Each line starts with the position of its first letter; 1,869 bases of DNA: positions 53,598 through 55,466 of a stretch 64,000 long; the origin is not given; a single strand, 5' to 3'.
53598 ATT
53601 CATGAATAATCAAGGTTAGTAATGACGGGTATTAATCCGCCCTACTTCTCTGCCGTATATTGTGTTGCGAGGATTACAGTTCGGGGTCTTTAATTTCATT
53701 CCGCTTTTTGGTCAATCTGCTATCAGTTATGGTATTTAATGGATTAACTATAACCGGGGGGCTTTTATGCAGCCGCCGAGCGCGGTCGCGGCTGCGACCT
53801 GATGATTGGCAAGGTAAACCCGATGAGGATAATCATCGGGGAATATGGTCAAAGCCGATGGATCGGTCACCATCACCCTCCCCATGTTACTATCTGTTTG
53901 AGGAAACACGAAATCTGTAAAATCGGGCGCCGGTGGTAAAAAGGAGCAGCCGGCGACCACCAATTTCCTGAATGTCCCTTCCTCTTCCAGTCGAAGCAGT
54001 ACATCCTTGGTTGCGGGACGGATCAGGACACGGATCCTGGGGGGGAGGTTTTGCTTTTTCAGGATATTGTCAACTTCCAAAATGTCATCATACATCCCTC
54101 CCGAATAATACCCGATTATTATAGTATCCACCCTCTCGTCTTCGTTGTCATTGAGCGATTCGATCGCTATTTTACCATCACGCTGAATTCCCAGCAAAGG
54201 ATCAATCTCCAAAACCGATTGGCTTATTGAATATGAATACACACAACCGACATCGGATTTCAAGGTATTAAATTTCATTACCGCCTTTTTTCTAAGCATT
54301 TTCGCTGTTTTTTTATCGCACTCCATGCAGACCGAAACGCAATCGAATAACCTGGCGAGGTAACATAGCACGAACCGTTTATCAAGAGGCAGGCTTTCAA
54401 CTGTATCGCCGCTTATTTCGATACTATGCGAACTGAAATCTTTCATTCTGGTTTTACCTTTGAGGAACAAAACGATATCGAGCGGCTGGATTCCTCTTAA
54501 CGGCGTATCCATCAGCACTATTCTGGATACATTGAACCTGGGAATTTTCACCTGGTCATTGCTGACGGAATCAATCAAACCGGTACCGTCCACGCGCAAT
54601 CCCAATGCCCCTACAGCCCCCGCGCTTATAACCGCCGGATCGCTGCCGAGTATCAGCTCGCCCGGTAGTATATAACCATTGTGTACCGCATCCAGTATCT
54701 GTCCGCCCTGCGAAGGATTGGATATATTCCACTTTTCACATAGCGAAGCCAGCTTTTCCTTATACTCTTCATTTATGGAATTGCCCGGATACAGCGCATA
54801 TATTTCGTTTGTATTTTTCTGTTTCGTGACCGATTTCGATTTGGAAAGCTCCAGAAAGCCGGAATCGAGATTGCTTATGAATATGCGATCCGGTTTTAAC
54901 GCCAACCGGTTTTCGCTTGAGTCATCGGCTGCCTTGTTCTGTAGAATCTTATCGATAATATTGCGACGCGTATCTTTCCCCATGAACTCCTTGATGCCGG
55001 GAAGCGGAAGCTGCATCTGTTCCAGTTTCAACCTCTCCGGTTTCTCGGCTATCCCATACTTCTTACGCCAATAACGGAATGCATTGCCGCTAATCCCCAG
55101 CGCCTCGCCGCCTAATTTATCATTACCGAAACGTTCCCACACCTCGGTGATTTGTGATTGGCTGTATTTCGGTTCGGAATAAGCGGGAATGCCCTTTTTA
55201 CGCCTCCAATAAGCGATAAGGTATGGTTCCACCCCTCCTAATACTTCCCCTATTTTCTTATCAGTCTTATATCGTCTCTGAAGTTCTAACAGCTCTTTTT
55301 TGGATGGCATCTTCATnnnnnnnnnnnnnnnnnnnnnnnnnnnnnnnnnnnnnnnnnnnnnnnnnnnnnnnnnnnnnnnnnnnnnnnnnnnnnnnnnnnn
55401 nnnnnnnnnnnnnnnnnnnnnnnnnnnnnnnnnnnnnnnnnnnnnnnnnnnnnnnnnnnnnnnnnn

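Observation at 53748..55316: Tandem-HTH / dead-aconitase fusion: candidate new class of metabolite-sensing transcription factor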

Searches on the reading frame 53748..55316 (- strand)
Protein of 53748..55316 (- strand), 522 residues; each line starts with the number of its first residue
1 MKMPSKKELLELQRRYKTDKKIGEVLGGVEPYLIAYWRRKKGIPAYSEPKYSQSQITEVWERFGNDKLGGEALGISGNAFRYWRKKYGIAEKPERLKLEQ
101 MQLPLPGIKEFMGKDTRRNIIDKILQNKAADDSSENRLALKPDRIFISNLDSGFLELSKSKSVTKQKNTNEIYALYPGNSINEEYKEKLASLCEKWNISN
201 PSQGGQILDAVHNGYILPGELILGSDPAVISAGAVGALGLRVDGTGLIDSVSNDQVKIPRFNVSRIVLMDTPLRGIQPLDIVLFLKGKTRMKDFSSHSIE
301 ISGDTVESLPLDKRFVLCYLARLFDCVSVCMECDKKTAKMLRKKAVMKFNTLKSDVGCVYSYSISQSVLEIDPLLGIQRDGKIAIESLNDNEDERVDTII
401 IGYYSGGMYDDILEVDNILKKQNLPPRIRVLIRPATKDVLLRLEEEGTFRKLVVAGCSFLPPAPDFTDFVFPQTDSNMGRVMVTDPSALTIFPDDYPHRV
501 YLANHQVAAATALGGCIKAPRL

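Call 3: search_protein_families(library=pfam, proteins=[window:53748-55316:-], max_evalue=1)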
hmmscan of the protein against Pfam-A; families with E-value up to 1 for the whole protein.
window:53748-55316:- (522 aa): 1 family
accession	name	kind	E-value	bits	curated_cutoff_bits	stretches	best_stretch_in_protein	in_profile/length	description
PF00330.25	Aconitase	-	4.6e-19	69.2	28.7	2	182-344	83-249/463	Aconitase family (aconitate hydratase)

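Call 4: search_protein_families(library=ncbifam, proteins=[window:53748-55316:-], max_evalue=1)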
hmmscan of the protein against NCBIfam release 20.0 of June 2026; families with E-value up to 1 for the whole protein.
window:53748-55316:- (522 aa): 17 families
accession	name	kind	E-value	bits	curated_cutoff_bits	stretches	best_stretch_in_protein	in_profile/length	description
NF001614.1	PRK00402.1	subfamily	5.2e-35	120.9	385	2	121-463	4-357/415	aconitase/3-isopropylmalate dehydratase large subunit family protein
TIGR02086.1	IPMI_arch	subfamily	1e-31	110.1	410.15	1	161-521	49-410/411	3-isopropylmalate dehydratase/homoaconitate hydratase family large subunit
TIGR01343.1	hacA_fam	subfamily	1.2e-25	89.9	385.7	1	208-520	98-411/412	homoaconitate hydratase family protein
TIGR02083.1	LEU2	equivalog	1.4e-24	86.8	610.65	1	213-521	108-417/419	3-isopropylmalate dehydratase large subunit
NF005558.0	PRK07229.1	equivalog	1.4e-24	86.6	612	1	120-521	5-413/647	aconitate hydratase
NF040615.1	HacA_Meth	equivalog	1.8e-18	66.5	550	1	211-517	103-415/419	homoaconitase large subunit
NF009116.0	PRK12466.1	subfamily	3.1e-17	62.3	531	2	190-360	95-276/472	3-isopropylmalate dehydratase large subunit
TIGR01342.1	acon_putative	hypoth_equivalog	1.4e-15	56.5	719.15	1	187-521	76-410/655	putative aconitate hydratase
NF004016.0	PRK05478.1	subfamily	1.7e-14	53.2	510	2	197-375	100-289/468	3-isopropylmalate dehydratase large subunit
TIGR00170.1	leuC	equivalog_domain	3.2e-13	49.1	560.25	2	196-375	98-288/466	3-isopropylmalate dehydratase large subunit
NF008503.0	PRK11413.1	equivalog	5.4e-12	44.5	641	2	218-377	141-301/753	hydratase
TIGR00139.1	h_aconitase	equivalog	4.8e-08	31.8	529.9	1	205-348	104-247/709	homoaconitase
TIGR01340.1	aconitase_mito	equivalog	5.7e-08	31.5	825.35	1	175-459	103-409/745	aconitate hydratase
NF009520.0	PRK12881.1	subfamily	0.0065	14.2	905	1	222-344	207-329/893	aconitate hydratase AcnA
NF006690.0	PRK09238.1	equivalog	0.03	12.2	782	1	343-457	640-753/852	bifunctional aconitate hydratase 2/2-methylisocitrate dehydratase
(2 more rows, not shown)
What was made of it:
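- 53751..54959 (-): LeuC/HacA-type aconitase-fold body (residues 120-522), with no cluster ligands and no catalytic residues. Pfam and NCBIfam matches (calls 3, 4).
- On Aconitase / LeuC-HacA large subunit (functional enzyme): 120.9 bits vs 385, and 110.1 bits vs 410 (call 4).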

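Call 6: find_homologous_proteins(query=window:53748-55316:-, max_evalue=0.001)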
Query window:53748-55316:- (522 aa): 44 proteins with E <= 0.001 among 8000 candidates.
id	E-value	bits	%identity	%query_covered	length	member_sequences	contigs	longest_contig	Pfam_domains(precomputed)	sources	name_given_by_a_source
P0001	0.0e+0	1181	100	100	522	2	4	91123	PF00330.26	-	-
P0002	1.3e-178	613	50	100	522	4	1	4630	PF00330.26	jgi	-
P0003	3.3e-164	565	50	99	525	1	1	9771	PF00330.26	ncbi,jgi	-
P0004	2.2e-155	536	48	100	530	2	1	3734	PF00330.26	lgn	-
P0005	5.9e-133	462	43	94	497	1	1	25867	PF00330.26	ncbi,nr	ncbi:MAG: hypothetical protein GY855_17140 [candidate division Zixibacteria bacterium]|nr:hypothetic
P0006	1.5e-124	435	41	94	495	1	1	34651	PF00330.26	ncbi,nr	ncbi:MAG: hypothetical protein GF307_13680 [candidate division Zixibacteria bacterium]|nr:hypothetic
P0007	2.9e-63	232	33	89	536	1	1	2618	PF00330.26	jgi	-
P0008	4.1e-62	229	30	100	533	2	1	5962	PF00330.26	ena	-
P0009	5.1e-62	228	31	89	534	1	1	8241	PF00330.26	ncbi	-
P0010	7.4e-61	224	29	100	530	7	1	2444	PF00330.26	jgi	-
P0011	1.1e-60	224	32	100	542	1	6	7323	PF00330.26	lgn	-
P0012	1.8e-60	223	30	99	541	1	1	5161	PF00330.26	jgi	-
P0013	2.8e-60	223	28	98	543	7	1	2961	PF13384.13,PF00330.26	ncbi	ncbi:MAG TPA: aconitase/3-isopropylmalate dehydratase large subunit family protein [candidate divisi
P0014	4.6e-60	222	30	89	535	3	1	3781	PF00330.26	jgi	jgi:3-isopropylmalate/(R)-2-methylmalate dehydratase large subunit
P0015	6.3e-60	221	28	100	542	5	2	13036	PF00330.26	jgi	jgi:3-isopropylmalate/(R)-2-methylmalate dehydratase large subunit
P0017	4.3e-59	219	30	89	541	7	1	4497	PF00330.26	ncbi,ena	-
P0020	5.1e-57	212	30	89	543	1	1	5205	PF00330.26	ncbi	-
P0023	9.4e-56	208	29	89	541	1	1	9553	PF00330.26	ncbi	-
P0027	4.9e-53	199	29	100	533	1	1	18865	PF00330.26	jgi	jgi:3-isopropylmalate/(R)-2-methylmalate dehydratase large subunit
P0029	2.9e-51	193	29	89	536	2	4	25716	PF00330.26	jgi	-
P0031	2.4e-49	186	30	89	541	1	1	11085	PF00330.26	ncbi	-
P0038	2.0e-41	160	28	100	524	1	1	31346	PF00330.26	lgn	-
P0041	2.2e-36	144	28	100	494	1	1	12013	PF00330.26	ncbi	-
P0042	1.9e-35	141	31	66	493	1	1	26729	PF00330.26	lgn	-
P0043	8.3e-30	122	25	94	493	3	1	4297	PF00330.26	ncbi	-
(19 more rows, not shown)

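Call 14: find_encoding_contigs(protein=P0008, flank=8000, max_places=3)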
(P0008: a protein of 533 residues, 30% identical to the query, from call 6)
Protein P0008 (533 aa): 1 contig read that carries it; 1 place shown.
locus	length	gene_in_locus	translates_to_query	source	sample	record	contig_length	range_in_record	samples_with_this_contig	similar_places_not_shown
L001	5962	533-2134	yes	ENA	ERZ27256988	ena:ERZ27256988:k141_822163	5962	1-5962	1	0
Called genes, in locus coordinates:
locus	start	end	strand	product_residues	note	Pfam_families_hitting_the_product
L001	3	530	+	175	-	?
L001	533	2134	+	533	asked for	PF00330:Aconitase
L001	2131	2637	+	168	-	PF00694:Aconitase_C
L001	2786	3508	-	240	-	PF00149:Metallophos (weak), PF12850:Metallophos_2 (faint)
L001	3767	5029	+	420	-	PF00275:EPSP_synthase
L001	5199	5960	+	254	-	?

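Call 15: find_encoding_contigs(protein=P0005, flank=8000, max_places=3)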
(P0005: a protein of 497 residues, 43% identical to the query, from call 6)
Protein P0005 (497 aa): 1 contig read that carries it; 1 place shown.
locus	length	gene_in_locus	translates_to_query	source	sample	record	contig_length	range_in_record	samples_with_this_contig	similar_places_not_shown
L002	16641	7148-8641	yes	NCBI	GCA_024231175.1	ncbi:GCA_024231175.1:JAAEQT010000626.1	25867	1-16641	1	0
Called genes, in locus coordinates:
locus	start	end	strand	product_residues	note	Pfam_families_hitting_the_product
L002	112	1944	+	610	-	PF23577:LysM_RLK (faint), PF01464:SLT, PF23446:LysM1_NFP_LYK (faint), PF01476:LysM, PF23473:LysM3_LYK4_5 (faint), PF01476:LysM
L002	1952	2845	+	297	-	PF00574:CLP_protease (faint), PF01343:Peptidase_S49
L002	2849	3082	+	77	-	PF09723:Zn_ribbon_8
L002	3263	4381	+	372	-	PF00149:Metallophos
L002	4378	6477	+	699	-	PF02463:SMC_N, PF13175:AAA_15, PF13476:AAA_23, PF13514:AAA_27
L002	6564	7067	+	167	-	PF11969:DcpS_C, PF01230:HIT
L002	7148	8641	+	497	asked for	PF00330:Aconitase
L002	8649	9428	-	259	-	PF00149:Metallophos, PF12850:Metallophos_2 (faint)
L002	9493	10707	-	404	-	PF00149:Metallophos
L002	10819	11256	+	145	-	PF02580:Tyr_Deacylase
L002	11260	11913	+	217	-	PF02545:Maf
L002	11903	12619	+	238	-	PF12844:HTH_19, PF13413:HTH_25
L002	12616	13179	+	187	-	-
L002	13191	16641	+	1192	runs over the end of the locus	PF02463:SMC_N, PF13175:AAA_15, PF13304:AAA_21 (weak), PF13476:AAA_23, PF06470:SMC_hinge, PF24161:CCDC39 (weak), PF13304:AAA_21 (weak)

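Call 17: find_encoding_contigs(protein=P0006, flank=8000, max_places=2)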
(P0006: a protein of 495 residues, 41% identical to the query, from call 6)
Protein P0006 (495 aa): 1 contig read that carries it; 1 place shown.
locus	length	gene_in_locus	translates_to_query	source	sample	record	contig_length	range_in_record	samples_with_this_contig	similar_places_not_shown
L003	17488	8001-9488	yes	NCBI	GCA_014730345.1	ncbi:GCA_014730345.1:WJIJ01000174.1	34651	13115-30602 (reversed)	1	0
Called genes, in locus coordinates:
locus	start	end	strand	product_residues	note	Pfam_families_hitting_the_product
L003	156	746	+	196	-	PF04264:YceI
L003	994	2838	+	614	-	PF22310:NMB0315_dom_I (faint), PF01464:SLT, PF23577:LysM_RLK (faint), PF01476:LysM, PF23446:LysM1_NFP_LYK (faint), PF23473:LysM3_LYK4_5 (weak), PF01476:LysM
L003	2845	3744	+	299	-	PF00574:CLP_protease (weak), PF25145:NfeD1b_N (faint), PF01343:Peptidase_S49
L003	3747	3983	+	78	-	PF09723:Zn_ribbon_8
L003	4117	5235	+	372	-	PF00149:Metallophos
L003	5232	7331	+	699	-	PF02463:SMC_N, PF13175:AAA_15 (weak), PF13476:AAA_23, PF13514:AAA_27, PF13555:AAA_29 (weak), PF13304:AAA_21 (faint)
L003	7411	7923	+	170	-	PF11969:DcpS_C, PF01230:HIT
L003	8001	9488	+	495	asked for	PF00330:Aconitase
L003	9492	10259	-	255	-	PF00149:Metallophos, PF12850:Metallophos_2 (faint)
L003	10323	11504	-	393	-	PF00149:Metallophos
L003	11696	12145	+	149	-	PF02580:Tyr_Deacylase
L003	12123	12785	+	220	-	PF02545:Maf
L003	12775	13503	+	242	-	PF12844:HTH_19 (weak), PF13413:HTH_25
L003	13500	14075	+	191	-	-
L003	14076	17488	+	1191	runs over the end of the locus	PF02463:SMC_N, PF13175:AAA_15, PF13476:AAA_23 (weak), PF24161:CCDC39 (weak), PF06470:SMC_hinge, PF24161:CCDC39, PF06009: (weak), PF13304:AAA_21, +1 more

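Call 18: find_encoding_contigs(protein=P0027, flank=8000, max_places=2)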
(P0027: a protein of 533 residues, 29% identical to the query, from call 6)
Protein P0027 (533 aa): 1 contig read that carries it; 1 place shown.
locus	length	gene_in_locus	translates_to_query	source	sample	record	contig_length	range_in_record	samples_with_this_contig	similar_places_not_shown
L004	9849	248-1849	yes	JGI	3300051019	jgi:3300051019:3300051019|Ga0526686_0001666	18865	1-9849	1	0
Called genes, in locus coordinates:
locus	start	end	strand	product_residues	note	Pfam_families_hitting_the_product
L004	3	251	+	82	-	?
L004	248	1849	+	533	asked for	PF00330:Aconitase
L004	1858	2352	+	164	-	PF00694:Aconitase_C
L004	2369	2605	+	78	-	PF04457:MJ1316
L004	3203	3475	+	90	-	-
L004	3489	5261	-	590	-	PF00515:TPR_1 (faint), PF07719:TPR_2 (faint), PF09976:TPR_21 (faint), PF12895:ANAPC3 (faint), PF13174:TPR_6 (faint), PF13176:TPR_7 (faint), PF13181:TPR_8 (faint), PF13371:TPR_9 (faint), +11 more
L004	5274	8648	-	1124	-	-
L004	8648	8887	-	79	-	-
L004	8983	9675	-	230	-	PF13709:DUF4159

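Call 20: search_protein_families(library=pfam, proteins=[L001:3-530:+, L004:3-251:+, L001:2131-2637:+], max_evalue=0.1)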
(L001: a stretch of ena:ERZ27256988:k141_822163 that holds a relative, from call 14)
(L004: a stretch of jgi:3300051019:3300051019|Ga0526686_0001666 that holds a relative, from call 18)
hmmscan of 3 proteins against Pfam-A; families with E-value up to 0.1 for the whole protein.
L001:3-530:+ (175 aa): 0 families

L004:3-251:+ (82 aa): 1 family
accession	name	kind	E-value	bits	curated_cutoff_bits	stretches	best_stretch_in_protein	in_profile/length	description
PF01230.28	HIT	-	0.00026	22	21.5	1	2-46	52-95/98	HIT domain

L001:2131-2637:+ (168 aa): 2 families
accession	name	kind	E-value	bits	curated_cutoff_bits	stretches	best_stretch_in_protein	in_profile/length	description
PF00694.25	Aconitase_C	-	2.3e-21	76.9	22.8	1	38-102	58-123/131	Aconitase C-terminal domain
PF06434.19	Aconitase_2_N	-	0.0015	18.7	27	1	32-135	31-145/204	Aconitate hydratase 2 N-terminus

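Call 21: predict_structure(alignment_id=A1)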
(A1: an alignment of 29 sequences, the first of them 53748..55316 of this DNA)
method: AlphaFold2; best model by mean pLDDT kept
length: 522 residues; sequences in the alignment: 29
mean_pLDDT: 85.9   pTM: 0.75
mean pLDDT of the five models: 85.9, 85.6, 85.0, 84.7, 84.5
residues with pLDDT >= 90: 273; 70-90: 192; 50-70: 40; < 50: 17
segments of 3 or more residues with pLDDT < 50: 101-114
pLDDT, mean of each block of 10 residues (from residue 1): 85 84 87 90 68 88 86 79 88 66 43 66 92 84 89 73 62 78 73 81 89 94 94 97 88 88 94 91 88 85 93 97 94 94 89 88 92 91 90 95 96 95 92 95 96 95 69 70 93 88 97 93 65
secondary structure, 60 per line:
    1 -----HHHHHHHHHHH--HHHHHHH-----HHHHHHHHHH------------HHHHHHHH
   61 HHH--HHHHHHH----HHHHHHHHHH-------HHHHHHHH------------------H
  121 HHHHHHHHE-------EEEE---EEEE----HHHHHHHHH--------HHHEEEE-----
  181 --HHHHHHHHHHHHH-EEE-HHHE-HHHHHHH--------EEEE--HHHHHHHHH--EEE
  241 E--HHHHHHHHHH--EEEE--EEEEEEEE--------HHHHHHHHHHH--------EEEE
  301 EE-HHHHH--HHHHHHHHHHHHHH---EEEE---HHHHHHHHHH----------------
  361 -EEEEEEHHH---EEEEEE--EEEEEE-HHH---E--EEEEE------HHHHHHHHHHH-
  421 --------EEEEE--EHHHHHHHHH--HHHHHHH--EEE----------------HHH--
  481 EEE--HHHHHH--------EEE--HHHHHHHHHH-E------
elements in order: H6-16 H19-25 H31-40 H53-63 H66-72 H77-86 H94-101 H120-128 E137-140 E144-147 H152-160 E172-175 H183-195 E197-199 H206-212 E221-224 H227-235 E238-241 H244-253 E256-259 E262-269 H278-288 E297-302 H304-308 H311-324 E328-331 H335-344 E362-367 E374-379 E382-387 E398-402 H409-419 E429-433 H437-445 H448-454 E457-459 E481-483 H486-491 E500-502 H505-514
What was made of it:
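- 55008..55040 (-): Conserved linker helix (residues 93-103, P-x-x-LKLEQ-x-x-L), followed by a disordered tether to residue ~114. Predicted helix H94-101, then pLDDT below 50 for residues 101-114 (call 21).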

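Call 30: fold_search(model_id=the predicted structure, library=pdb)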
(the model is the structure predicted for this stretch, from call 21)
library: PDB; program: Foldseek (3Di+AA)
matches with E <= 10: 1128; with E <= 0.001: 21
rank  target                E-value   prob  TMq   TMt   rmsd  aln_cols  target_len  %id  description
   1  4kp1                  8.8e-34  1.00  0.69  0.84   3.3       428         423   18  Crystal structure of IPM isomerase large subunit from methanococcus jannaschii (MJ0499) (released 2014-04-23)
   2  4nqy_A                8.5e-31  1.00  0.68  0.85   3.5       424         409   17  The reduced form of MJ0499 (released 2014-05-21)
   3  4kp2_A                7.3e-30  1.00  0.67  0.82   3.8       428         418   18  Crystal structure of homoaconitase large subunit from methanococcus jannaschii (MJ1003) (released 2014-04-23)
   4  7acn                  4.0e-23  1.00  0.63  0.45   5.1       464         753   16  CRYSTAL STRUCTURES OF ACONITASE WITH ISOCITRATE AND NITROISOCITRATE BOUND (released 1993-10-31)
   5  1nis                  4.5e-23  1.00  0.64  0.45   4.0       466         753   16  CRYSTAL STRUCTURE OF ACONITASE WITH TRANS-ACONITATE AND NITROCITRATE BOUND (released 1993-10-31)
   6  1aco                  1.1e-22  1.00  0.63  0.45   5.0       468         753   16  CRYSTAL STRUCTURE OF ACONITASE WITH TRANSACONITATE BOUND (released 1993-10-31)
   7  5acn                  1.1e-22  1.00  0.63  0.45   4.4       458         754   16  STRUCTURE OF ACTIVATED ACONITASE. FORMATION OF THE (4FE-4S) CLUSTER IN THE CRYSTAL (released 1990-07-15)
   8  1b0j                  1.9e-22  1.00  0.61  0.43   5.4       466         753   16  CRYSTAL STRUCTURE OF ACONITASE WITH ISOCITRATE (released 1998-11-18)
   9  1b0m                  3.6e-22  1.00  0.64  0.45   4.1       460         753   16  ACONITASE R644Q:FLUOROCITRATE COMPLEX (released 1998-11-18)
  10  1c96                  7.7e-22  1.00  0.63  0.44   4.2       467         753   17  S642A:CITRATE COMPLEX OF ACONITASE (released 1999-08-12)
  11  1l5j_A                1.1e-20  1.00  0.63  0.40  14.3       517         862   14  CRYSTAL STRUCTURE OF E. COLI ACONITASE B. (released 2002-06-12)
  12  3snp_A                7.3e-18  1.00  0.44  0.29  11.2       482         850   14  Crystal structure analysis of iron regulatory protein 1 in complex with ferritin H IRE RNA (released 2011-07-27)
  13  9a4j_A                2.3e-17  1.00  0.53  0.32   8.9       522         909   12  Integrative model of ACNA-IDH by crosslinking MS and deep learning (released 2024-09-18)
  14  2b3x                  2.0e-16  1.00  0.56  0.34   7.0       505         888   14  Structure of an orthorhombic crystal form of human cytosolic aconitase (IRP1) (released 2006-01-10)
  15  3sn2_A                4.1e-16  1.00  0.45  0.30   9.1       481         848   14  Crystal structure analysis of iron regulatory protein 1 in complex with transferrin receptor IRE B RNA (released 2011-11-23)
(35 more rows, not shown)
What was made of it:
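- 53751..54959 (-): Foldseek hit to 4kp1, TM 0.84 (call 30).
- On Aconitase / LeuC-HacA large subunit (functional enzyme): Foldseek hit to 4kp1 with E 9e-34 and TM 0.84 (call 30).
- Closest known: Isopropylmalate / homoaconitate isomerase large subunit. Same: Same fold (TM 0.84 on the target, call 30).
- Checked: The model superposes on M. jannaschii isopropylmalate isomerase large subunit 4kp1 (Foldseek E 9e-34, TM 0.84 on the target, call 30).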

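Call 42: find_encoding_contigs(protein=P0029, flank=6000, max_places=2)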
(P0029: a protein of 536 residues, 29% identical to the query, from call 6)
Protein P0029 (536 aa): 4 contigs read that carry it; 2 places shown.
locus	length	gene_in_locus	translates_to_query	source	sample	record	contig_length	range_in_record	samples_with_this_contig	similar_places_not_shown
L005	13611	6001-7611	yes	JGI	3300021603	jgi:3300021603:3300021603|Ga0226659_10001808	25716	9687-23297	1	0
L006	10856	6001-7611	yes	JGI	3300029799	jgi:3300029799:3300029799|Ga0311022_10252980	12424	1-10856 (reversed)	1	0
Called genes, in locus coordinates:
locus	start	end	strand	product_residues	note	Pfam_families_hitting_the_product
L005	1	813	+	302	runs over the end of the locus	PF01545:Cation_efflux, PF16916:ZT_dimer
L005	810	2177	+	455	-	PF01938:TRAM, PF05958:tRNA_U5-meth_tr, PF06325:PrmA, PF05175:MTS, PF03602:Cons_hypoth95, PF09445:Methyltransf_15 (weak), PF13649:Methyltransf_25, PF13847:Methyltransf_31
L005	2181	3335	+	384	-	PF00149:Metallophos, PF12850:Metallophos_2 (weak)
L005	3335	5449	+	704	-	PF02463:SMC_N, PF13175:AAA_15, PF13476:AAA_23, PF13514:AAA_27, PF13555:AAA_29 (faint)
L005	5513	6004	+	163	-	PF11969:DcpS_C, PF01230:HIT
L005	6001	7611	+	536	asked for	PF00330:Aconitase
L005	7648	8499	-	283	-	PF02569:Pantoate_ligase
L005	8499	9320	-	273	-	PF02548:Pantoate_transf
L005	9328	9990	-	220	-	PF01712:dNK, PF02223:Thymidylate_kin, PF13238:AAA_18 (faint), PF13671:AAA_33 (faint)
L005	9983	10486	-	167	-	PF01288:HPPK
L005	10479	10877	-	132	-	PF02152:FolB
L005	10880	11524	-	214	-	PF00596:Aldolase_II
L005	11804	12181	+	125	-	-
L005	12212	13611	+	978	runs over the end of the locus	PF13424:TPR_12 (weak), PF17874:TPR_MalT, PF13424:TPR_12, PF00158:Sigma54_activat, PF14532:Sigma54_activ_2, PF07728:AAA_5 (weak), PF25601:AAA_lid_14, PF02954:HTH_8, +8 more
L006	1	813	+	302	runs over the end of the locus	PF01545:Cation_efflux, PF16916:ZT_dimer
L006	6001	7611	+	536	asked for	PF00330:Aconitase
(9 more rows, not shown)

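Call 43: find_encoding_contigs(protein=P0038, flank=6000, max_places=2)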
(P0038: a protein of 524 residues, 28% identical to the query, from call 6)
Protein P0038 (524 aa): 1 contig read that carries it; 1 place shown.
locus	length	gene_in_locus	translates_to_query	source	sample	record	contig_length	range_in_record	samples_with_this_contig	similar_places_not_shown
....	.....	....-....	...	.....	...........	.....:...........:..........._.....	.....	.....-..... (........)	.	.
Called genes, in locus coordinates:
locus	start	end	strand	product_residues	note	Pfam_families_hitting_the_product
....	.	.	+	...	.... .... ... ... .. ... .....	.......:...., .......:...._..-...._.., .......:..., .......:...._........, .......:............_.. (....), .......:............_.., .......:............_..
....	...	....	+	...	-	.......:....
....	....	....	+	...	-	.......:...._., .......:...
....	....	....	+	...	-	-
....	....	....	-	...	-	-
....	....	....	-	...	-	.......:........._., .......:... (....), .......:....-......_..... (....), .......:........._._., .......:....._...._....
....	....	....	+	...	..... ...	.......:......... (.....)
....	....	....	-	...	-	-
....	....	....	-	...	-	-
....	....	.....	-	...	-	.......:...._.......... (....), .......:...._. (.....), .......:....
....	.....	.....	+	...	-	-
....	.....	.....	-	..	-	-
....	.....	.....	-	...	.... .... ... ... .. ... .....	-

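Call 44: find_encoding_contigs(protein=P0042, flank=6000, max_places=2)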
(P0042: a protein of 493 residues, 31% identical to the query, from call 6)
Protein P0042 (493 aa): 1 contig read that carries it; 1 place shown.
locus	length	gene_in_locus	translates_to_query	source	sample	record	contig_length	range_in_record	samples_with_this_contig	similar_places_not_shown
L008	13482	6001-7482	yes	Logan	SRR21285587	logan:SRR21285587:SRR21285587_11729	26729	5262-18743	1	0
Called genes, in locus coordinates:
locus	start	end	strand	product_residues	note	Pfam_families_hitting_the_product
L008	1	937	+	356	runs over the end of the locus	PF02163:Peptidase_M50, PF00595:PDZ (weak), PF13180:PDZ_2, PF17820:PDZ_6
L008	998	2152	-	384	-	-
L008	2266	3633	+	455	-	PF01938:TRAM (weak), PF05958:tRNA_U5-meth_tr, PF02384:N6_Mtase (weak), PF03602:Cons_hypoth95, PF05175:MTS, PF09445:Methyltransf_15, PF13649:Methyltransf_25, PF13847:Methyltransf_31, +2 more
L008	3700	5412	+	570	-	PF05960:DUF885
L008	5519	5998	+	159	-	PF04677:CwfJ_C_1 (weak), PF11969:DcpS_C, PF01230:HIT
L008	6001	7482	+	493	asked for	PF00330:Aconitase (faint)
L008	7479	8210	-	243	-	PF00149:Metallophos (weak), PF12850:Metallophos_2 (faint)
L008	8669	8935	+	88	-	-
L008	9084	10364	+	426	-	PF01943:Polysacc_synt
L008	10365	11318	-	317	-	PF13529:Peptidase_C39_2 (faint), PF14399:BtrH_N, PF16169:DUF4872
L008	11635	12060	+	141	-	PF02082:Rrf2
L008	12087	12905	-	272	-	-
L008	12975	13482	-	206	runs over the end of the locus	-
